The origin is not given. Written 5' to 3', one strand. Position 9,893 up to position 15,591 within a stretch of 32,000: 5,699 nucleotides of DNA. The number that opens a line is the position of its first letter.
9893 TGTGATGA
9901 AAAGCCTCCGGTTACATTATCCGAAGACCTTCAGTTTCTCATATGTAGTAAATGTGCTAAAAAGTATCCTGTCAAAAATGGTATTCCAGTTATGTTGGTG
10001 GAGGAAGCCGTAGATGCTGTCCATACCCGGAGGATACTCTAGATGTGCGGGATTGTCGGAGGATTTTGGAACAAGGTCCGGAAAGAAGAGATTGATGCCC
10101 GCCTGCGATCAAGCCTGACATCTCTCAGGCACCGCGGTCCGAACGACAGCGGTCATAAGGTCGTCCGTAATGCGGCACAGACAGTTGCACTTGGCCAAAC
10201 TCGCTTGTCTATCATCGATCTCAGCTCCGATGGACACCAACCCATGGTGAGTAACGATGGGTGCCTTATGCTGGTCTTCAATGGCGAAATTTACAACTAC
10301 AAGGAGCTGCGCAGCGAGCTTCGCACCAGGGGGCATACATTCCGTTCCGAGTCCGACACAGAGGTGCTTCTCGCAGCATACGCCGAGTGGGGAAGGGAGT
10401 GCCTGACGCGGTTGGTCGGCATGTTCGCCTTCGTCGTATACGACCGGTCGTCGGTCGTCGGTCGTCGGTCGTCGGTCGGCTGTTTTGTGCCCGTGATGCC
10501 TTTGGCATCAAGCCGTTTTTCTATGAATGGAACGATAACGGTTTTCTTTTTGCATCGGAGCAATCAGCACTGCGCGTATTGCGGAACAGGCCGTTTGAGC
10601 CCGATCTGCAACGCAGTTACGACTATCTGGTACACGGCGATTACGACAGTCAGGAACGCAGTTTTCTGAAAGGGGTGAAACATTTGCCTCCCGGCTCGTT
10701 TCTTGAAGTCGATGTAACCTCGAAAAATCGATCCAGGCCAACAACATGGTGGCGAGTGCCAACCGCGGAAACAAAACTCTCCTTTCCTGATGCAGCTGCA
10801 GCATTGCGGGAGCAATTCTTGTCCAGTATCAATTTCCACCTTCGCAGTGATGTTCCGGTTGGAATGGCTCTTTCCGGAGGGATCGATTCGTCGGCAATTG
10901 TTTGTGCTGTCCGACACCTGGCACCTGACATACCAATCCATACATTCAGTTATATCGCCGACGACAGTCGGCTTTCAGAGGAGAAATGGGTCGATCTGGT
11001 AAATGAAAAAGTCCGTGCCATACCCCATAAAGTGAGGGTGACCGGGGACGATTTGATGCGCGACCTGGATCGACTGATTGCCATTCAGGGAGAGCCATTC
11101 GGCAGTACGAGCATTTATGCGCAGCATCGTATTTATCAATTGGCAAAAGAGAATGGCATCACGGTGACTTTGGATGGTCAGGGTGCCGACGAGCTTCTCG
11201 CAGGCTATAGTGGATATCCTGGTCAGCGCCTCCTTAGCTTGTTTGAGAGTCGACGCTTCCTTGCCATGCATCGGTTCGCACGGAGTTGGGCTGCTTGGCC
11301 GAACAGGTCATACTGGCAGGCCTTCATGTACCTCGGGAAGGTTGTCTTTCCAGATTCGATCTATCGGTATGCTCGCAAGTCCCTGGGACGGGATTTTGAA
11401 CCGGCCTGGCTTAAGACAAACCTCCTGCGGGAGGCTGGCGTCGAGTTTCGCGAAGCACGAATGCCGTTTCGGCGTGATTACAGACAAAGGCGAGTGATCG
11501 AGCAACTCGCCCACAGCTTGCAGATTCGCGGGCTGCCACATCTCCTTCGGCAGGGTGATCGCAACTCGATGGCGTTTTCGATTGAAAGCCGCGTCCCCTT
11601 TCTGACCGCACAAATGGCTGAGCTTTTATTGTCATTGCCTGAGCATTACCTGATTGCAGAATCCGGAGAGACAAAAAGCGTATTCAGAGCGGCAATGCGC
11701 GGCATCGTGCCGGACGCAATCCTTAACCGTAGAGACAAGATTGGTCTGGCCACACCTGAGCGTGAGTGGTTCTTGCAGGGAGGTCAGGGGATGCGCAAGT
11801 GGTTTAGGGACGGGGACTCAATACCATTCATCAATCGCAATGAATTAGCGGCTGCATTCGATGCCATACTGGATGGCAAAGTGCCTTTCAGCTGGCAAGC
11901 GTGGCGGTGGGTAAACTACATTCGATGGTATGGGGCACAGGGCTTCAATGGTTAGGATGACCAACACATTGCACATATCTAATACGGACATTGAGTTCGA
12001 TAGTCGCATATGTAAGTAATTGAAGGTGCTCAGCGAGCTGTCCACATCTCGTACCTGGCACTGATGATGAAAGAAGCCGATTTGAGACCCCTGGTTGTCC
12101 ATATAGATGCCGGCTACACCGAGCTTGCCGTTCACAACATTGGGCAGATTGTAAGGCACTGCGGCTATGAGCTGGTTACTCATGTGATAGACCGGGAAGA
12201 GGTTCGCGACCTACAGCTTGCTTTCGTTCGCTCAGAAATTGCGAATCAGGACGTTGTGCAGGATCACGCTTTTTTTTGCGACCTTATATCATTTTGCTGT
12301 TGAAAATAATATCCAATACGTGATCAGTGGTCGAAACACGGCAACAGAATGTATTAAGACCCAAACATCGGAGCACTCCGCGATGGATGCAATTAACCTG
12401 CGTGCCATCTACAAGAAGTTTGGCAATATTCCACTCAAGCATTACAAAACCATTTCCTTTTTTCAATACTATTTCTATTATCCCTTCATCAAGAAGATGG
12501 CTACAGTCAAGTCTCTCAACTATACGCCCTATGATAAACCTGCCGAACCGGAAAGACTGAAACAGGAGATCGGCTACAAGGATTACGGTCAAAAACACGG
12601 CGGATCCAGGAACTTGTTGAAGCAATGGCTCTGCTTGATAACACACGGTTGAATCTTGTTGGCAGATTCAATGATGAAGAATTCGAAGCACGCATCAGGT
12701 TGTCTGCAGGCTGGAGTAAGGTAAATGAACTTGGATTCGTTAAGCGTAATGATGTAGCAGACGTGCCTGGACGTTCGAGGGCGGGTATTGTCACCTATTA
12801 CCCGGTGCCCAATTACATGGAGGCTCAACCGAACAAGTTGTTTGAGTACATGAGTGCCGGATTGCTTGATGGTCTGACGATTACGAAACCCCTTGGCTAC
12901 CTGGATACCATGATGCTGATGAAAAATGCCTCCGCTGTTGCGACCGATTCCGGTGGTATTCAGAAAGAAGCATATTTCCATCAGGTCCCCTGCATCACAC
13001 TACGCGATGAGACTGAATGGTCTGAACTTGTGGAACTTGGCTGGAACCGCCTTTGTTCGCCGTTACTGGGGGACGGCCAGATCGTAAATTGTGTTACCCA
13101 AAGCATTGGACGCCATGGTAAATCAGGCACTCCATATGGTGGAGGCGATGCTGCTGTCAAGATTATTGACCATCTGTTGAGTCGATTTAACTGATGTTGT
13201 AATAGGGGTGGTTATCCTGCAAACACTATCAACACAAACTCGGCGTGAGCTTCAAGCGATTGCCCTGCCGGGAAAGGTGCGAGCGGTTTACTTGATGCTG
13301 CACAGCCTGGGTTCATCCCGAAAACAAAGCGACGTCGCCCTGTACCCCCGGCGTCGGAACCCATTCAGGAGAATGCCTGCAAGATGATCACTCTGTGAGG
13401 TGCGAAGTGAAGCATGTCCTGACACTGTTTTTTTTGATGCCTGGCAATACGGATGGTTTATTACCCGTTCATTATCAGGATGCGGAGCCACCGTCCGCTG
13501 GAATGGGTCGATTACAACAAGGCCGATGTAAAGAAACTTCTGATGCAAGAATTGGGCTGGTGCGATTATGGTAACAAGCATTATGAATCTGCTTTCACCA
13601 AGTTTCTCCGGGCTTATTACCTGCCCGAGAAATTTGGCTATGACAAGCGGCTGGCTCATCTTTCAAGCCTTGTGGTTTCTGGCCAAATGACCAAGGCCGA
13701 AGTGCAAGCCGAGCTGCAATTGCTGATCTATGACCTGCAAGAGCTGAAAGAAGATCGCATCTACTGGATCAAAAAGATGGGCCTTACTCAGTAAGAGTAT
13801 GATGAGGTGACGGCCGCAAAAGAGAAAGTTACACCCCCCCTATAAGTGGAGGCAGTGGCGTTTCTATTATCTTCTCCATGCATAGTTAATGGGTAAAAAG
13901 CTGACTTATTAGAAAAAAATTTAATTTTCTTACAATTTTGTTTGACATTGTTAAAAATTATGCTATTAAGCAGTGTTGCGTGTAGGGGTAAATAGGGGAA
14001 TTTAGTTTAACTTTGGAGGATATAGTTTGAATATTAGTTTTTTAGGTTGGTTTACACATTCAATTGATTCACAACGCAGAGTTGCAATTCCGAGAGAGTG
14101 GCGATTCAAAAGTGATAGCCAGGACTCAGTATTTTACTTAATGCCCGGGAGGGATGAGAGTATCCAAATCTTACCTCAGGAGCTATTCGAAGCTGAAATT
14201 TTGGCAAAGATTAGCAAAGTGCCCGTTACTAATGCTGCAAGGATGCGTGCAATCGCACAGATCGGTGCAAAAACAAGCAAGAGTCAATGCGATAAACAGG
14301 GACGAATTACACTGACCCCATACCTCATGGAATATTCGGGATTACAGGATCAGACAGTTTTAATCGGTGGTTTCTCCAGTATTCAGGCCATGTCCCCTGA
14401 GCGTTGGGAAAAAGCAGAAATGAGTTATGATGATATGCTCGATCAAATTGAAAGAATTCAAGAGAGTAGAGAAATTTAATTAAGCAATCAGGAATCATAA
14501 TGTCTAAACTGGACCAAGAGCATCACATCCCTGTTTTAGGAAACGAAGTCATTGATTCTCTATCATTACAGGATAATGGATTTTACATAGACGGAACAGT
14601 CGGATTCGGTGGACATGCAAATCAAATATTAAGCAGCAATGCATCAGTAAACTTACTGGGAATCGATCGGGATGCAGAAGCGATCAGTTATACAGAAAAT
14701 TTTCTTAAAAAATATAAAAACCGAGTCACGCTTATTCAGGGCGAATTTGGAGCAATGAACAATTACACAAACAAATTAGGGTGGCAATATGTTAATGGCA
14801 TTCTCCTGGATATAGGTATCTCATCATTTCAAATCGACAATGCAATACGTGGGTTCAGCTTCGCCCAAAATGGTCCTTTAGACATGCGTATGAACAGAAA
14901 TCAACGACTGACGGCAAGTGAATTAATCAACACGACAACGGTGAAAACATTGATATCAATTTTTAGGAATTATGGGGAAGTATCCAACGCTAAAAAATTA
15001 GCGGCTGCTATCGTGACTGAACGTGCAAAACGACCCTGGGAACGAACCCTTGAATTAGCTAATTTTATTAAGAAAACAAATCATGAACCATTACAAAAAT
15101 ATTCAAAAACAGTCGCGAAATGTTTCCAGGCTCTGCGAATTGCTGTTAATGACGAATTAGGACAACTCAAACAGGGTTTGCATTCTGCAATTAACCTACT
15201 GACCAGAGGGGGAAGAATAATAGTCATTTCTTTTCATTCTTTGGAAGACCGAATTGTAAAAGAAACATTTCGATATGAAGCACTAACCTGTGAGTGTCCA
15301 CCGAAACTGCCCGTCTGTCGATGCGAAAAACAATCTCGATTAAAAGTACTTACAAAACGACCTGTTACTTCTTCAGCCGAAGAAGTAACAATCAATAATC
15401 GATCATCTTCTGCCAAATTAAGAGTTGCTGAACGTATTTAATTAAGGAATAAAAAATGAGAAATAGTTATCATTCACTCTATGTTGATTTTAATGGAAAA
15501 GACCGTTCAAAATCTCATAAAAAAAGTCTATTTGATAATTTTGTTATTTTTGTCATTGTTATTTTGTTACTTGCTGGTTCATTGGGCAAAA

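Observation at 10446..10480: Heptanucleotide tandem repeat inside the asnB-like gene sets its reading frame (contingency-locus-like)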

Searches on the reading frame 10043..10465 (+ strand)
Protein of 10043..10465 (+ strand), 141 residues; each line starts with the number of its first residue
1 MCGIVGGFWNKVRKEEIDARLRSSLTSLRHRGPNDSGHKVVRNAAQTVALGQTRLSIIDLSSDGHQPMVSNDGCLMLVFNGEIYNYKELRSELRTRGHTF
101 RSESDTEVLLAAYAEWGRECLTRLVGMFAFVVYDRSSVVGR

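Call 56: find_homologous_proteins(query=window:10043-10465:+, max_evalue=1e-30)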
Query seq(141 aa) (141 aa): 383 proteins with E <= 1e-30 among 8000 candidates; the best 120 are listed.
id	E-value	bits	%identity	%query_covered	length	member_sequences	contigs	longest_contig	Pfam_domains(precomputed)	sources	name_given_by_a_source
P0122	3.0e-49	185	67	95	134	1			PF13522.12,PF13537.12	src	-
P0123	7.6e-47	177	63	96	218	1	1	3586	PF13522.12,PF13537.12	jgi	-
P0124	4.0e-46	174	68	91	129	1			PF13522.12,PF13537.12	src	-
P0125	2.7e-45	172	61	97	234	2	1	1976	PF13522.12,PF13537.12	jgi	jgi:asparagine synthase (glutamine-hydrolysing)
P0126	6.0e-45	171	60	99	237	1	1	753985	PF13522.12,PF13537.12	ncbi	-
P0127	4.3e-44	168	59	96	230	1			PF13522.12,PF13537.12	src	-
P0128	9.8e-44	167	61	97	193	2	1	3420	PF13522.12,PF13537.12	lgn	-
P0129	1.4e-43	166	56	97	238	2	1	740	PF13522.12,PF13537.12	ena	-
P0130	3.8e-42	162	59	99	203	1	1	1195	PF13522.12,PF13537.12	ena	-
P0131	1.3e-41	160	59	96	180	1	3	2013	PF13522.12,PF13537.12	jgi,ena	jgi:asparagine synthase (glutamine-hydrolysing)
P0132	1.6e-41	160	59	95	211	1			PF12481.14,PF13522.12,PF13537.12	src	-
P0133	3.2e-41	159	60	94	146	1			PF13522.12,PF13537.12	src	-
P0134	5.2e-41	158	55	97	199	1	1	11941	PF13522.12,PF13537.12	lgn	-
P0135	5.6e-41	158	58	99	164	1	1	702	PF13522.12,PF13537.12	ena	-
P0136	8.1e-41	157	58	99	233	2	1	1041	PF13522.12,PF13537.12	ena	-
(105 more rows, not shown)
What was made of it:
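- Tried and rejected: A protein search with the N-terminal 141 aa found nothing above 67% identity (call 56).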

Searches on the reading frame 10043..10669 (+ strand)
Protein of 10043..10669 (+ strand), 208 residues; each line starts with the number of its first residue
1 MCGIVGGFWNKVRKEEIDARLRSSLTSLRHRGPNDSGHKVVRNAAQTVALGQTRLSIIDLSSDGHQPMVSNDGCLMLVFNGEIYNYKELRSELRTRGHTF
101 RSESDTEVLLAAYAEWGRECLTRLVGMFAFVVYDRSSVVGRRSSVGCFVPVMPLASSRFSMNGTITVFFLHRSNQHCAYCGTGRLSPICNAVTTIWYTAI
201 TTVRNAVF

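Call 20: list_cluster_members(proteins=[P0008, window:10043-10669:+, L001:9430-9882:+])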
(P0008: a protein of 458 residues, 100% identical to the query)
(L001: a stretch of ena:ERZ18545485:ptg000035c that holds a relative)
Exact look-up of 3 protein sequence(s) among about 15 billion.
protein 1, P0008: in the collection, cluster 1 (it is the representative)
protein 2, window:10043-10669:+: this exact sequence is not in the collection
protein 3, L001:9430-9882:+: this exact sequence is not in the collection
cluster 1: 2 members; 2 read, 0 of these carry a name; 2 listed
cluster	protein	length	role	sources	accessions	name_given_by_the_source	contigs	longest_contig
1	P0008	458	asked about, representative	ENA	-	-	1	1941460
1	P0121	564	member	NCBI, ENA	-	-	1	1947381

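Call 21: find_encoding_contigs(protein=P0121, flank=10000, max_places=6)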
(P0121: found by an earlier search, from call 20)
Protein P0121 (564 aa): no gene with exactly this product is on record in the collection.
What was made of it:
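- Tried and rejected: P0121 is not on record for a contig look-up (call 21).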

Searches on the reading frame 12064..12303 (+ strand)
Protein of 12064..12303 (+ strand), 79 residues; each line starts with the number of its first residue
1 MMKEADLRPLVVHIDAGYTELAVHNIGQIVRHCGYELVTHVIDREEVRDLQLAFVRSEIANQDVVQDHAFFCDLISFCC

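Call 9: search_protein_families(library=pfam, proteins=[window:12064-12303:+])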
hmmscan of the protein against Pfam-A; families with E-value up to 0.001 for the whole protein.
window:12064-12303:+ (79 aa): 0 families

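Call 27: search_protein_families(library=ncbifam, max_evalue=0.01, proteins=[window:12064-12303:+])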
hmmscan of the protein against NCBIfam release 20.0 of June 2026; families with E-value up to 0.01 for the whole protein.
window:12064-12303:+ (79 aa): 1 family
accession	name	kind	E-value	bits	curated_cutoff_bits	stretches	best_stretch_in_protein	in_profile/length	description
TIGR03573.1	WbuX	subfamily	2.4e-12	47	203.2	1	2-75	81-154/344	N-acetyl sugar amidotransferase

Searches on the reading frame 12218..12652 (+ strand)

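Call 9: search_protein_families(library=pfam, proteins=[window:12218-12652:+])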
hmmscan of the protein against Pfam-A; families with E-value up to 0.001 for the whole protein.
window:12218-12652:+ (144 aa): 0 families

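Call 27: search_protein_families(library=ncbifam, max_evalue=0.01, proteins=[window:12218-12652:+])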
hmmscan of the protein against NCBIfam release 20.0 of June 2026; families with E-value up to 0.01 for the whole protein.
window:12218-12652:+ (144 aa): 1 family
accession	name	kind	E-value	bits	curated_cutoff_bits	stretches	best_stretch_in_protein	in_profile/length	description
TIGR03573.1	WbuX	subfamily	1e-11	44.9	203.2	1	17-127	147-269/344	N-acetyl sugar amidotransferase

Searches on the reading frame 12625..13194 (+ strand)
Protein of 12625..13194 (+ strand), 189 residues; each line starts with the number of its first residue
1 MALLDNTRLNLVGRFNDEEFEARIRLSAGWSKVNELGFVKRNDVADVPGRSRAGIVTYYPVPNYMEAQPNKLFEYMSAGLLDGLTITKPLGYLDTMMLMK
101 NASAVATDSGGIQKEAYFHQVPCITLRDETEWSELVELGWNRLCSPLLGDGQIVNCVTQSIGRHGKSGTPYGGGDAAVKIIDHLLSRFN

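Call 9: search_protein_families(library=pfam, proteins=[window:12625-13194:+])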
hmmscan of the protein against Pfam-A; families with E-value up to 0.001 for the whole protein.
window:12625-13194:+ (189 aa): 2 families
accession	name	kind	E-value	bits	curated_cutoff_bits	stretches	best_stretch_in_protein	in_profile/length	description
PF02350.25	Epimerase_2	-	9e-26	91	30.6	1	74-184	233-346/347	UDP-N-acetylglucosamine 2-epimerase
PF13692.12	Glyco_trans_1_4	-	0.00048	20.9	27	0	6-80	33-101/142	Glycosyl transferases group 1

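Call 27: search_protein_families(library=ncbifam, max_evalue=0.01, proteins=[window:12625-13194:+])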
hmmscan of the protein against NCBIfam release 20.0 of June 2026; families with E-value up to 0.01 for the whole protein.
window:12625-13194:+ (189 aa): 1 family
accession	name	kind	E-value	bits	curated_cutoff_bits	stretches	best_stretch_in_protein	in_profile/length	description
TIGR00236.1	wecB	equivalog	1.5e-18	67.1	210.15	1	82-185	256-363/366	non-hydrolyzing UDP-N-acetylglucosamine 2-epimerase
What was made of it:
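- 12064..13794 (+): Graveyard of polysaccharide-gene fragments. WbuX pieces at 12064-12303 (profile positions 81-154), 12218-12652 (147-269, in another frame) and 13453-13794 (227-336). A wecB C-terminal piece within 12625-13194 (profile 256-363 of 366). NCBIfam hits are all partial and far below the curated cut-offs (call 27); Pfam Epimerase_2 positions 233-346 only (call 9).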

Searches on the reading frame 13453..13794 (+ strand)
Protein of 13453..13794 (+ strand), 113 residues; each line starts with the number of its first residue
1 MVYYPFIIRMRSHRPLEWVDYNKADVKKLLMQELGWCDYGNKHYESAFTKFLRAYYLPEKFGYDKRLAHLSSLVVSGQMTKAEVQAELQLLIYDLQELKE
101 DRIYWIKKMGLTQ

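Call 9: search_protein_families(library=pfam, proteins=[window:13453-13794:+])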
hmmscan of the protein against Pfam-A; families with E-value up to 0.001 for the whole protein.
window:13453-13794:+ (113 aa): 0 families

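Call 27: search_protein_families(library=ncbifam, max_evalue=0.01, proteins=[window:13453-13794:+])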
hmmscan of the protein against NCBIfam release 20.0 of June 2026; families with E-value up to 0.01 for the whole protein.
window:13453-13794:+ (113 aa): 1 family
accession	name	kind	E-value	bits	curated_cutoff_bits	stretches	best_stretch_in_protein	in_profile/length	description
TIGR03573.1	WbuX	subfamily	2e-16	60.3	203.2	1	8-113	227-336/344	N-acetyl sugar amidotransferase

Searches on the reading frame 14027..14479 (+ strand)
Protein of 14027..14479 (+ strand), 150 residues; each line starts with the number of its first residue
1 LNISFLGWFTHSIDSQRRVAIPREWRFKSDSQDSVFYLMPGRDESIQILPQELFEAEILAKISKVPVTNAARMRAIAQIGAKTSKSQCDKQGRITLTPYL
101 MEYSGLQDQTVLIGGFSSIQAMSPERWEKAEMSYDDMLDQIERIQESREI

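Call 9: search_protein_families(library=pfam, proteins=[window:14027-14479:+])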
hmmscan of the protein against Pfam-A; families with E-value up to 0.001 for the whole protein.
window:14027-14479:+ (150 aa): 1 family
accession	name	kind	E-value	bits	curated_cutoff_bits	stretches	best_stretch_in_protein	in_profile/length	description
PF02381.23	MraZ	-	1.6e-10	41.2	23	1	83-132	5-54/72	MraZ protein, putative antitoxin-like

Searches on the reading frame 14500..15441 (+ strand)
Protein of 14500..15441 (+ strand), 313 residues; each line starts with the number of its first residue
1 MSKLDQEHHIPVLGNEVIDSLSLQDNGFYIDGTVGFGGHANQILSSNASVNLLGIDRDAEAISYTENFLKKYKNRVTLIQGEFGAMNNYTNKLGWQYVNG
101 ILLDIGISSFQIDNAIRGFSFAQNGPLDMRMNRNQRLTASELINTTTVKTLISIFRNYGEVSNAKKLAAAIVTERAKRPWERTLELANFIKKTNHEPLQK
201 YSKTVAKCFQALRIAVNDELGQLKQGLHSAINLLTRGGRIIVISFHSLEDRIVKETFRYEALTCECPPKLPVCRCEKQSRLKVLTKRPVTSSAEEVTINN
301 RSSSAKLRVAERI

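Call 9: search_protein_families(library=pfam, proteins=[window:14500-15441:+])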
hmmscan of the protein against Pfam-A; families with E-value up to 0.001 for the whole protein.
window:14500-15441:+ (313 aa): 2 families
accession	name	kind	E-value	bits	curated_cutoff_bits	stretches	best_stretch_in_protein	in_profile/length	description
PF01795.25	Methyltransf_5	-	5.7e-108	361.5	27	1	8-313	3-309/309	MraW methylase family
PF13847.12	Methyltransf_31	-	0.00012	22.2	27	0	35-88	13-68/145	Methyltransferase domain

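Call 24: find_related_loci(query=window:14500-15441:+, collection=genome_contigs, flank=10000)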
Query window:14500-15441:+ (313 aa) in genome_contigs; peptide patterns used: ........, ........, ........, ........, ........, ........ (x = any residue, [..] = any of these).
116 stretches matched a pattern; 33 encode a relative of the query (tblastn E <= 1e-3); 33 distinct loci.
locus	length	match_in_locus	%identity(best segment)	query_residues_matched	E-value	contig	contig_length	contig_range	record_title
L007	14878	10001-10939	80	1-313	1e-175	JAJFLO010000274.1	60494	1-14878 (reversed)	MAG: Verrucomicrobia bacterium isolate OFTM167 OFTM167_273, whole genome shotgun sequence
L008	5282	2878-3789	45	9-313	6e-85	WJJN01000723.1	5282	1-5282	MAG: candidate division KSB1 bacterium isolate Bin_079 k141_2844587, whole genome shotgun sequence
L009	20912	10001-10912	44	9-313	5e-82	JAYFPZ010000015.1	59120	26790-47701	MAG: Syntrophomonadaceae bacterium isolate CA_145 c_CA_000000029138, whole genome shotgun sequence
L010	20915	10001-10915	43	8-312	2e-76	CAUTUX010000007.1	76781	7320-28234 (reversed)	MAG TPA_asm: uncultured Clostridia bacterium isolate ERR10228871_bin.43_MetaWRAP_v1.3_MAG genome assembly, contig: ERZ21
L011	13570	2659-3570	43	9-313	1e-73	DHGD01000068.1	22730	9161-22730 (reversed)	MAG TPA_asm: Syntrophomonas sp. UBA4807 UBA4807_contig_82308, whole genome shotgun sequence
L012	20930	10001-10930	43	4-312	1e-73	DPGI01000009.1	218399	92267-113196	MAG TPA_asm: Clostridiales bacterium isolate UBA11517 contig_1141, whole genome shotgun sequence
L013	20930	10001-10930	44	4-312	4e-75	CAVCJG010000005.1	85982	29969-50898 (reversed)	Eggerthellaceae bacterium isolate H07603-L1_cleanbin_000033 genome assembly, contig: Spades_H07603-L1_contig_152, whole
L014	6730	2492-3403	38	9-313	1e-66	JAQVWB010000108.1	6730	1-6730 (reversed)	MAG: Syntrophomonadaceae bacterium isolate STF1_93 NODE_41718_length_6730_cov_2.957292_Sandtown_F1, whole genome shotgun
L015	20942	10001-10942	39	1-312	1e-66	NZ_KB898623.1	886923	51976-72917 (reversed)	Salsuginibacillus kocurii DSM 18087 D469DRAFT_scaffold00001.1, whole genome shotgun sequence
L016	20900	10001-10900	40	6-313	6e-66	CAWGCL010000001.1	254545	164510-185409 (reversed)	MAG: uncultured Cytophagales bacterium isolate MFD03804.bin.3.132 genome assembly, contig: contig_12705, whole genome sh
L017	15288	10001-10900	40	6-313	4e-66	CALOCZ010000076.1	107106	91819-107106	MAG: uncultured Cytophagales bacterium isolate LOGT_bin.0154 genome assembly, contig: contig_131500, whole genome shotgu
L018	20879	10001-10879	40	8-313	2e-65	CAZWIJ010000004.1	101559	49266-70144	MAG TPA_asm: uncultured Candidatus Saccharibacteria bacterium isolate SRP118108_co3_444 genome assembly, contig: NODE_44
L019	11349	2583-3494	37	9-313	3e-64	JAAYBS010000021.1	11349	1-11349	MAG: Syntrophomonadaceae bacterium isolate AS06rmzACSIP_353 68073_AS06, whole genome shotgun sequence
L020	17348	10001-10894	41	8-312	8e-64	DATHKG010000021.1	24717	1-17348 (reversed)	MAG TPA_asm: Flavitalea sp. isolate SMAG_U12574 k141_79197, whole genome shotgun sequence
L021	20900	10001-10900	41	9-310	2e-62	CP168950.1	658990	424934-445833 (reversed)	MAG: Lettuce witches'-broom phytoplasma isolate LWB chromosome, complete genome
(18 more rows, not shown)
